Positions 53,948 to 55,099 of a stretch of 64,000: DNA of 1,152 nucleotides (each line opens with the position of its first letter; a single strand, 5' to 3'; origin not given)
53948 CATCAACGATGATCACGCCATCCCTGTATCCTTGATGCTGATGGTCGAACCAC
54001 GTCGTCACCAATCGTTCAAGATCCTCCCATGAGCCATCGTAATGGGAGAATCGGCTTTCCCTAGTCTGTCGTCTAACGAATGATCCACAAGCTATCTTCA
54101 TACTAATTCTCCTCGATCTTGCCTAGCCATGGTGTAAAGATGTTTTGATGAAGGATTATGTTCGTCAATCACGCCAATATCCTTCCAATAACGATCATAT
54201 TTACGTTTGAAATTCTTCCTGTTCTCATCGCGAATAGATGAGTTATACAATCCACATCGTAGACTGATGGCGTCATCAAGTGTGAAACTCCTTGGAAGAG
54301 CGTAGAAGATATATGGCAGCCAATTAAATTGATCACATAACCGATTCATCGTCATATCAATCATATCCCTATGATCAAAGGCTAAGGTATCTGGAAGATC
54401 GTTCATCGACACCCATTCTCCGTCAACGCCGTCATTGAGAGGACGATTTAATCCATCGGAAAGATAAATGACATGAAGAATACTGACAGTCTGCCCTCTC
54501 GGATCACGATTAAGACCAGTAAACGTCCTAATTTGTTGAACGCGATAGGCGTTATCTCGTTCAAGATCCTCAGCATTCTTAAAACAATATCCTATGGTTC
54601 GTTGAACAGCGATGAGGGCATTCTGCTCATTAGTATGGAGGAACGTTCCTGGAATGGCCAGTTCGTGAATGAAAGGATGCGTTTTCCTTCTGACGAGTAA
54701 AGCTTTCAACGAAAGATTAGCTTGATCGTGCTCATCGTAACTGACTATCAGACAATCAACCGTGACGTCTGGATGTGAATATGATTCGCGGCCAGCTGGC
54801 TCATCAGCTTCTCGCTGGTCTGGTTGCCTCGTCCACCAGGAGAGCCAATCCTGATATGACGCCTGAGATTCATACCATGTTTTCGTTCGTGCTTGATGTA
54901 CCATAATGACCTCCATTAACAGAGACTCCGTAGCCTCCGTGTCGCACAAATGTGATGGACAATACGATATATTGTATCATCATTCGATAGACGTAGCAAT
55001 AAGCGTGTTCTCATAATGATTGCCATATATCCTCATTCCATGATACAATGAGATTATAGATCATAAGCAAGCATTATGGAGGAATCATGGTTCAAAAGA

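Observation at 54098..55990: NADAR plus Nudix-like pair, and a nearby ppGpp hydrolase: candidate anti-defence island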

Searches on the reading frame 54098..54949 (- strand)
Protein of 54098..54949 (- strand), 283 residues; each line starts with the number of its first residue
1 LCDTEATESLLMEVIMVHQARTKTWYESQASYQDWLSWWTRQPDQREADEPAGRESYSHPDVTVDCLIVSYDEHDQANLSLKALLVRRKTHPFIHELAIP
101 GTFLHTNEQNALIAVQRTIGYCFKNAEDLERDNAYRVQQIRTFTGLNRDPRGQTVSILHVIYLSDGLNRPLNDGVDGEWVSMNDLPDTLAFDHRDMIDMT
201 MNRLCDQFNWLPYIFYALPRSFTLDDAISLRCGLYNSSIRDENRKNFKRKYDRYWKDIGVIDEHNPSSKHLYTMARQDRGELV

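Call 4: search_protein_families(library=pfam, proteins=[window:54098-54949:-], max_evalue=0.1)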
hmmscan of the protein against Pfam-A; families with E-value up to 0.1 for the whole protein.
window:54098-54949:- (283 aa): 2 families
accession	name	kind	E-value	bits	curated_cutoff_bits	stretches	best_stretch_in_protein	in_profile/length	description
PF00293.34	NUDIX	-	0.0007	20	21.1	1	70-197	10-131/134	NUDIX domain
PF21906.2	NrtR_WHD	-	0.087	13.4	27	0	215-253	2-37/61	NrtR DNA-binding winged helix domain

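Call 5: search_protein_families(library=phrogs, proteins=[window:54098-54949:-], max_evalue=0.01)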
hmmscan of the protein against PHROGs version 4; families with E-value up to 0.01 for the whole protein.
window:54098-54949:- (283 aa): 0 families

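Call 7: search_protein_families(library=ncbifam, proteins=[window:54098-54949:-], max_evalue=0.1)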
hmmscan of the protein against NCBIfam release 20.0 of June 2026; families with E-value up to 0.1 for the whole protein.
window:54098-54949:- (283 aa): 5 families
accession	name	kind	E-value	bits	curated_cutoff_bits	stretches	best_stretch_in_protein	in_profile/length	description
NF050029.2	TransRepNtr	equivalog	1.8e-14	53.8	400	1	54-230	14-182/245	ADPR responsive transcriptional repressor NtrR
NF003785.0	PRK05379.1-1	equivalog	0.004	16.4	418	1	62-205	204-344/347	bifunctional nicotinamide-nucleotide adenylyltransferase/Nudix hydroxylase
NF003790.0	PRK05379.2-2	equivalog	0.035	13.2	403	1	82-184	229-331/354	bifunctional nicotinamide mononucleotide adenylyltransferase/ADP-ribose pyrophosphatase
NF003786.0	PRK05379.1-2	equivalog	0.043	13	397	1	80-195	228-346/354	bifunctional nicotinamide-nucleotide adenylyltransferase/Nudix hydroxylase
NF003791.0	PRK05379.2-3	equivalog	0.045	12.9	409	1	82-185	214-318/340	bifunctional nicotinamide-nucleotide adenylyltransferase/Nudix hydroxylase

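Call 8: search_protein_families(library=padloc, proteins=[window:54098-54949:-], max_evalue=0.1)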
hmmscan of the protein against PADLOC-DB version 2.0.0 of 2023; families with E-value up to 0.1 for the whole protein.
window:54098-54949:- (283 aa): 0 families

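Call 13: search_dna_similar(query=window:54098-54949:-, collection=phages, mode=protein, max_rows=30)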
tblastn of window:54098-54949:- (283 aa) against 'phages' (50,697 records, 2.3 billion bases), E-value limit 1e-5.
Records with a match: 8; places in all: 8; records where one place covers at least 80% of the query: 2.
Best place of each record, by identity: <60% 8.
By first word of the organism name: Bacteriophage 3; Acinetobacter 2; Enterococcus 1; Listeria 1; uncultured 1.
By host as written in the record: - 6; Enterococcus faecalis 1; Listeria monocytogenes 1.
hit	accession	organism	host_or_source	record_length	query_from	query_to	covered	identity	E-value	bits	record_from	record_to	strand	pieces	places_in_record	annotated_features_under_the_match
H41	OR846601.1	Enterococcus phage Efs 1-1-1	Enterococcus faecalis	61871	19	259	85%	27.6%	2e-22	102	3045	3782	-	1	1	record has no annotation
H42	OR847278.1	Listeria phage LM 4-11-1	Listeria monocytogenes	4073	23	259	84%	26.8%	8e-22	100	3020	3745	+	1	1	record has no annotation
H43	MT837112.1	Bacteriophage sp.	human fecal samples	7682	62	264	72%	29.5%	5e-11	69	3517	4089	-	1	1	record has no annotation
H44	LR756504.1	uncultured phage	metagenomic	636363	62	251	67%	30.5%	8e-15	80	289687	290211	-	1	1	record has no annotation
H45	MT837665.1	Bacteriophage sp.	human fecal samples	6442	62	250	67%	27.6%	2e-9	64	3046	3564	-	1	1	record has no annotation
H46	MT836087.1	Bacteriophage sp.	human fecal samples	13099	54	240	66%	27.6%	3e-8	61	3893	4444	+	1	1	record has no annotation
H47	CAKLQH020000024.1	Acinetobacter phage MD-2021a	not known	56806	54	267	76%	23.7%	2e-8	61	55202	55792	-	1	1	bifunctional nicotinamide mononucleotide ...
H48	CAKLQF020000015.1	Acinetobacter phage MD-2021a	not known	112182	54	267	76%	23.7%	2e-8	61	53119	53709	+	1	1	bifunctional nicotinamide mononucleotide ...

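Call 24: search_solved_structures(query=window:54098-54949:-, max_evalue=1, show_alignments=3)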
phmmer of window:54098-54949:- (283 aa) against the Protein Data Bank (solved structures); distinct sequences matched with E-value up to 1: 5.
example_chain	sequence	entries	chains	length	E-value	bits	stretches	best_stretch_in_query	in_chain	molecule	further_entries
2fml_A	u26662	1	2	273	1.6e-23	86.7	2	19-200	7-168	MutT/nudix family protein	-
5bs6_A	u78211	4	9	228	6.4e-13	51.9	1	63-250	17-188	transcriptional regulator AraR | transcriptional factor AraR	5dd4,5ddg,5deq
3gz5_A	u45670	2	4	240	2.5e-09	40.1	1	61-249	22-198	MutT/nudix family protein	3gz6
3gz8_A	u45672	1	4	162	9.3e-08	35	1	61-206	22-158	MutT/nudix family protein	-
2qjt_B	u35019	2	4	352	0.07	15.7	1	83-199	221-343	Nicotinamide-nucleotide adenylyltransferase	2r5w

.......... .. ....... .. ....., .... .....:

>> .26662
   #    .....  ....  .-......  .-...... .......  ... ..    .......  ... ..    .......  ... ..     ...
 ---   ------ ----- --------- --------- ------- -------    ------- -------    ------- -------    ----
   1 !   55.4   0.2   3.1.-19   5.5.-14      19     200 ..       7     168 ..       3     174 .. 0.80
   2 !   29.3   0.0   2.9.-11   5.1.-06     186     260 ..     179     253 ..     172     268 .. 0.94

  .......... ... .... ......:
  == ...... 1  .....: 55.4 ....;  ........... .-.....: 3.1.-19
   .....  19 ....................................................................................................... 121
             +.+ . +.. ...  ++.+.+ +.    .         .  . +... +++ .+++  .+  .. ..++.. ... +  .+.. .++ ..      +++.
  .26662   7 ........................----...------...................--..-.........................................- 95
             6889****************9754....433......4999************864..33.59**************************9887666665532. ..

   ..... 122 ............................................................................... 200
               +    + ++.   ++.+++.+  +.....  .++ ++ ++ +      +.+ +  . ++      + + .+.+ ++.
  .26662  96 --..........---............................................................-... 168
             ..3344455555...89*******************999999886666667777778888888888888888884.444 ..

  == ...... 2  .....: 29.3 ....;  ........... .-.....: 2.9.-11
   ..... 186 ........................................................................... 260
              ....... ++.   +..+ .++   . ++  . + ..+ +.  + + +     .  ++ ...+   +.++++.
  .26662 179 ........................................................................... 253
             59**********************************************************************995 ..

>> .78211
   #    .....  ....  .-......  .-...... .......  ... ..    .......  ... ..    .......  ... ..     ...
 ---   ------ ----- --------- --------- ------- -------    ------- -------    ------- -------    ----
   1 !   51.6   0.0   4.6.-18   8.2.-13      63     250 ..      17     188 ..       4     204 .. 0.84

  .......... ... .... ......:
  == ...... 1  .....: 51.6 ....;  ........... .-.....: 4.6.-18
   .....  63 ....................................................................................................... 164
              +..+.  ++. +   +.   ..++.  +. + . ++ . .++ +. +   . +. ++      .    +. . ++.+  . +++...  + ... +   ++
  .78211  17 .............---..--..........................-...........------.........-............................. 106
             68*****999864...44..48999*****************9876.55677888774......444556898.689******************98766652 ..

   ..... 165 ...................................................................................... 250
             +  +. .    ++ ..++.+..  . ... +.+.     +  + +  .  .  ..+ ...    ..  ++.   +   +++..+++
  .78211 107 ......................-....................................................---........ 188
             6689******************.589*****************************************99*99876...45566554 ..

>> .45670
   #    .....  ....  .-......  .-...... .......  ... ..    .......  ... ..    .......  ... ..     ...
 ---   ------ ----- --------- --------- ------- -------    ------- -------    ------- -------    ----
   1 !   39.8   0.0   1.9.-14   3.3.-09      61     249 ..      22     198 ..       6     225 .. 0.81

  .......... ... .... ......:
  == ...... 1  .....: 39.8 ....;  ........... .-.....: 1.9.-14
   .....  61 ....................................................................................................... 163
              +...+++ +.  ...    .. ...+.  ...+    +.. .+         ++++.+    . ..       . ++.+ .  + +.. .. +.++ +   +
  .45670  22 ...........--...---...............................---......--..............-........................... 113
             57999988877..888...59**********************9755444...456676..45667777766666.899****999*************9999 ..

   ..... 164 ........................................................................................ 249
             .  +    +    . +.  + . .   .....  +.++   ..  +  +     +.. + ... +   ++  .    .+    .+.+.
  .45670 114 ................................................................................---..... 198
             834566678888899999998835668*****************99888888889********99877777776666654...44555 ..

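Call 28: find_related_loci(query=window:54098-54949:-, collection=viral_contigs, flank=8000)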
Query window:54098-54949:- (283 aa) in viral_contigs; peptide patterns used: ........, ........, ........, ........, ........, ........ (x = any residue, [..] = any of these).
5 stretches matched a pattern, but none encodes a relative of the query by tblastn (E <= 1e-3).

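Call 31: find_homologous_proteins(query=window:54098-54949:-, max_evalue=0.00001)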
Query window:54098-54949:- (283 aa): 11 proteins with E <= 0.00001 among 334 candidates.
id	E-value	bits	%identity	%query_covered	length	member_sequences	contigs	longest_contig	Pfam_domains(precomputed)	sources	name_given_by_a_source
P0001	9.2e-185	631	100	95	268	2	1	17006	-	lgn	-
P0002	1.2e-87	312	54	90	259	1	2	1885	-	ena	-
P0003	1.3e-87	312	55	90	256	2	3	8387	-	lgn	-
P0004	3.6e-81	291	50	90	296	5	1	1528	-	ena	-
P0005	8.8e-62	227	42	93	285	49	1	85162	-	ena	-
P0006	2.9e-61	225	43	90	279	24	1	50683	PF21906.3,PF00293.35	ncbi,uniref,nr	ncbi:NUDIX hydrolase [Bifidobacterium sp. 64T4]|uniref:NUDIX domain-containing protein n=1 Tax=Bifid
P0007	5.1e-60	221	41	93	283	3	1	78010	PF00293.35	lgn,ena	-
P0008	2.1e-59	219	42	90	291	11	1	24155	-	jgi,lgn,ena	-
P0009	8.3e-58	214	41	90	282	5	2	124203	-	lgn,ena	-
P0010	7.7e-57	211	40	90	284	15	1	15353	PF00293.35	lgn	-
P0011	5.9e-49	185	42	84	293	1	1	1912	-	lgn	-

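Call 32: find_encoding_contigs(protein=P0003, flank=6000, max_places=3)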
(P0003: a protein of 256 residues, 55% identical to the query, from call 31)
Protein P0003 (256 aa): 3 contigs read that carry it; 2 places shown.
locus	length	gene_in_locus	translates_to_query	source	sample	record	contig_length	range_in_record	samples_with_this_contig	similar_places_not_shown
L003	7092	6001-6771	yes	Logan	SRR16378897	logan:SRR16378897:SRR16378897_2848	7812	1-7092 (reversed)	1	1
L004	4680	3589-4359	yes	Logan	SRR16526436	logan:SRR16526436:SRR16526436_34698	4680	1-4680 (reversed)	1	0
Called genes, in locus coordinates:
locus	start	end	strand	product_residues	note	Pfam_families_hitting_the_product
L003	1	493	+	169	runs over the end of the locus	PF00583:Acetyltransf_1 (weak)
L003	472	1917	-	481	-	PF01743:PolyA_pol, PF12627:PolyA_pol_RNAbd, PF01966:HD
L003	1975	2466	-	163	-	PF05198:IF3_N, PF00707:IF3_C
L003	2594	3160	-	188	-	-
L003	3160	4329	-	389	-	PF05496:RuvB_N (faint), PF13177:DNA_pol3_delta2, PF00004:AAA, PF12169:DNA_pol3_gamma3 (weak)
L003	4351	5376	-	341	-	-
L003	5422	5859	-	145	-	-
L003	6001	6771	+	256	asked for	-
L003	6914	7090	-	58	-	?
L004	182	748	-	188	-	-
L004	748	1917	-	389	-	PF05496:RuvB_N (faint), PF13177:DNA_pol3_delta2, PF00004:AAA, PF12169:DNA_pol3_gamma3 (weak)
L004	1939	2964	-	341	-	-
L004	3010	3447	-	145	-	-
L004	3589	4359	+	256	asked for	-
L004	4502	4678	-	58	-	?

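Call 33: find_encoding_contigs(protein=P0005, flank=8000, max_places=2)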
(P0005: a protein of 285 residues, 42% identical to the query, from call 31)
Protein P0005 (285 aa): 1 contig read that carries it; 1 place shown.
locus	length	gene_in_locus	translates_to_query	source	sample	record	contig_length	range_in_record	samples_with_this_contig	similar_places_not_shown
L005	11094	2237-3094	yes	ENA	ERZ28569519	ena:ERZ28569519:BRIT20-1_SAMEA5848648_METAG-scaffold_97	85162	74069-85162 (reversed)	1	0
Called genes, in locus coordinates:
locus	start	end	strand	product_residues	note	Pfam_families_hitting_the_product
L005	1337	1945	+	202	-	-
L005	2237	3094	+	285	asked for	-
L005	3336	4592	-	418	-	PF20720:nSTAND3, PF00004:AAA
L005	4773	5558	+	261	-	PF03734:YkuD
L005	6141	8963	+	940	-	PF13589:HATPase_c_3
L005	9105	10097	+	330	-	PF26926:Phage_T4_rIIB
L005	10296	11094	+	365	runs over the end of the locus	-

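Call 34: find_encoding_contigs(protein=P0009, flank=8000, max_places=2)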
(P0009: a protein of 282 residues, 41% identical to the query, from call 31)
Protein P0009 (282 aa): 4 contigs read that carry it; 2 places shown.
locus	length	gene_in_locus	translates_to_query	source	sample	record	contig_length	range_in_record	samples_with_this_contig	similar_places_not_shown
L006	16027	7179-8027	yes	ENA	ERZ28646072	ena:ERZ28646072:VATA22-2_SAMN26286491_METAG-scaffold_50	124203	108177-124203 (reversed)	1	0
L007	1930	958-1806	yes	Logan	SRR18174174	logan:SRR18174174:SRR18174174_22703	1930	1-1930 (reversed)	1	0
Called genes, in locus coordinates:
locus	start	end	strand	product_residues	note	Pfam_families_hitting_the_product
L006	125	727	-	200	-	PF00574:CLP_protease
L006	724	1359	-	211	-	PF00574:CLP_protease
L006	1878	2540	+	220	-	-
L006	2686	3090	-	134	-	-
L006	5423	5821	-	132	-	-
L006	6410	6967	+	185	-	-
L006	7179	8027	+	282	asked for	-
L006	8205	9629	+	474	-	PF01385:OrfB_IS605, PF07282:Cas12f1-like_TNB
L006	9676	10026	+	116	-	PF11539:DUF3228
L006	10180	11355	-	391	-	PF20720:nSTAND3 (weak), PF00004:AAA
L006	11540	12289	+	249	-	PF03734:YkuD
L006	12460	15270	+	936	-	PF13589:HATPase_c_3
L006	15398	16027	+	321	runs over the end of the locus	PF26926:Phage_T4_rIIB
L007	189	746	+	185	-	-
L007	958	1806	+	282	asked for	-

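Call 44: find_encoding_contigs(protein=P0006, flank=10000, max_places=2)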
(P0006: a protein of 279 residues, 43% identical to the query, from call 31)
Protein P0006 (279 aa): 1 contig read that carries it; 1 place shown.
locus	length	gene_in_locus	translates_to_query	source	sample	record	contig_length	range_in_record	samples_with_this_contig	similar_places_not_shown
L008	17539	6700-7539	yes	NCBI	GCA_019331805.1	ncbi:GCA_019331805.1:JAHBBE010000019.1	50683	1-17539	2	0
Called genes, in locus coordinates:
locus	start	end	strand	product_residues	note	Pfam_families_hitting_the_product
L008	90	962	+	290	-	PF00809:Pterin_bind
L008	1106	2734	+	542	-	PF02152:FolB, PF01288:HPPK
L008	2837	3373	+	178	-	PF11377:DUF3180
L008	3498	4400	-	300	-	PF13622:4HBT_3, PF20789:4HBT_3C, PF02551:Acyl_CoA_thio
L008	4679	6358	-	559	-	PF02463:SMC_N (faint), PF00005:ABC_tran, PF01926:MMR_HSR1 (faint), PF13304:AAA_21 (faint), PF13555:AAA_29 (faint), PF12848:ABC_tran_Xtn, PF00005:ABC_tran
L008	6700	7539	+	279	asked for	PF00293:NUDIX (weak), PF21906:WHD_NrtR (weak)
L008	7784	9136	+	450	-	PF00709:Adenylsucc_synt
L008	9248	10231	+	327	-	-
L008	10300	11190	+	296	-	-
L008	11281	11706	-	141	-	PF01327:Pep_deformylase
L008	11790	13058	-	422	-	PF04326:SLFN_AlbA_2, PF13749:HATPase_c_4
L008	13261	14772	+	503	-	PF07969:Amidohydro_3, PF01979:Amidohydro_1 (faint)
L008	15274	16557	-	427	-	PF01053:Cys_Met_Meta_PP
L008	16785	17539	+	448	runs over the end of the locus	PF01261:AP_endonuc_2 (weak), PF27526:XylA2_C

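Call 45: find_encoding_contigs(protein=P0001, flank=10000, max_places=2)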
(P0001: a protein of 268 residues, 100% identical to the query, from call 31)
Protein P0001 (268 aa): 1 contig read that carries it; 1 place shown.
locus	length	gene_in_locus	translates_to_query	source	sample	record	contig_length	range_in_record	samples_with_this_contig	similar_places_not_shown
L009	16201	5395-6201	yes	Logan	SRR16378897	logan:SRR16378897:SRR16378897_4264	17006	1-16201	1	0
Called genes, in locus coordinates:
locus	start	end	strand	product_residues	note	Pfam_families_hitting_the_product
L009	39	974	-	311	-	PF01966:HD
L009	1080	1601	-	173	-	PF05198:IF3_N, PF00707:IF3_C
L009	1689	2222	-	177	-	-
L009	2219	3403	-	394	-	PF03215:Rad17 (weak), PF05496:RuvB_N (faint), PF13177:DNA_pol3_delta2, PF00004:AAA, PF13401:AAA_22 (faint), PF12169:DNA_pol3_gamma3 (faint)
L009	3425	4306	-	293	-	-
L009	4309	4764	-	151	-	PF08010:Phage_30_3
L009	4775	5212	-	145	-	-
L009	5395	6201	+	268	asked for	-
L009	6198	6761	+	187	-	PF11539:DUF3228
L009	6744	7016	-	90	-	-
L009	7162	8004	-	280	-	PF05257:CHAP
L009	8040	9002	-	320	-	-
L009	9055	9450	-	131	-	-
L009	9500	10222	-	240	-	-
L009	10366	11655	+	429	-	-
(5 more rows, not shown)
